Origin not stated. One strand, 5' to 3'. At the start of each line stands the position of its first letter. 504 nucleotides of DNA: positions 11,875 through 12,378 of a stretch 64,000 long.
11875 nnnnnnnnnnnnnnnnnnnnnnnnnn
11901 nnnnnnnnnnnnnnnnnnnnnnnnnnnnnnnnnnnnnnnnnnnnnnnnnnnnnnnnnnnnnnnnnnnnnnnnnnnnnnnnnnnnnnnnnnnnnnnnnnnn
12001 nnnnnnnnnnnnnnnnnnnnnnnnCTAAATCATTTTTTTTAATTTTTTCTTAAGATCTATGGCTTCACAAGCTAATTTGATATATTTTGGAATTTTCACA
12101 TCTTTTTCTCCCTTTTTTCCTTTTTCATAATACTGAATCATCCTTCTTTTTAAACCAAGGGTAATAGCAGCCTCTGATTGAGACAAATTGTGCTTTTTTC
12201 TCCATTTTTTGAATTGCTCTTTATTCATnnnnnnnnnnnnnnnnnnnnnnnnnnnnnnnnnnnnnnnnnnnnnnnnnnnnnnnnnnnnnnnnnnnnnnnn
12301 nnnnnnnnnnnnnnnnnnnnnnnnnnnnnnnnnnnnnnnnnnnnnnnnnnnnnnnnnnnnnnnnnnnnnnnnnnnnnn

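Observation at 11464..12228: Orphan Fae-family (formaldehyde-activating enzyme) gene under a private XRE regulator, inserted in the Pho island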

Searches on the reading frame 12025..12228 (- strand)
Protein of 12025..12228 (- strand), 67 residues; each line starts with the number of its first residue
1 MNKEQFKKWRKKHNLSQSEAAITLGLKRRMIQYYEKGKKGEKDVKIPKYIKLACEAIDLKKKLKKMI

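Call 3: search_protein_families(library=pfam, proteins=[window:12025-12228:-], max_evalue=1)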
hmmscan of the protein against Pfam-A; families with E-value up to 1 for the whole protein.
window:12025-12228:- (67 aa): 5 families
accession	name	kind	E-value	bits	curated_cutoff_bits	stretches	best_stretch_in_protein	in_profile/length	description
PF01381.28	HTH_3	-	1.8e-06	28.3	23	1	7-39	2-33/55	Helix-turn-helix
PF15731.11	MqsA_antitoxin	-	0.017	15.7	30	1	4-51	72-118/131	Antitoxin component of bacterial toxin-antitoxin system, MqsA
PF13560.12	HTH_31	-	0.02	15.6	27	1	5-39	5-39/64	Helix-turn-helix domain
PF12844.13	HTH_19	-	0.032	14.6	30.2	1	5-40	3-38/64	Helix-turn-helix domain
PF00376.29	MerR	-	0.12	12.7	28.2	1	18-36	3-21/38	MerR family regulatory protein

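Call 4: search_protein_families(library=ncbifam, proteins=[window:12025-12228:-], max_evalue=1)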
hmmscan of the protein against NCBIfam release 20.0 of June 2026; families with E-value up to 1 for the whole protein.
window:12025-12228:- (67 aa): 8 families
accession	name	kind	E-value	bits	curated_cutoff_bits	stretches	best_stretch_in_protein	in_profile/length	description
NF041951.1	phage_RstR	subfamily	3.3e-06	27.3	80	1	3-39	4-40/108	RstR family transcriptional repressor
TIGR03830.1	CxxCG_CxxCG_HTH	subfamily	1.9e-05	24.4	61.8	1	3-39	67-103/127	type II TA system antitoxin MqsA family protein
NF003162.0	PRK04140.1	equivalog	0.00042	19.5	263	1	2-40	127-166/317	transcriptional regulator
NF047948.1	male_kill_WMK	equivalog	0.0051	16.3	300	1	4-48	165-212/300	WO male-killing family protein Wmk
TIGR03070.1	couple_hipB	subfamily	0.0055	16.6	71.65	1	7-39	8-40/58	type II toxin-antitoxin system Y4mF family antitoxin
NF041575.1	antitoxPezA_Strep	equivalog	0.018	15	290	1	3-38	3-38/158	type II toxin-antitoxin system antitoxin PezA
NF047542.1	telomere_Tap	equivalog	0.022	13.5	600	1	7-53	23-69/695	telomere-associated protein Tap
NF007271.0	PRK09726.1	equivalog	0.11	12.5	79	1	5-36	16-47/88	type II toxin-antitoxin system antitoxin HipB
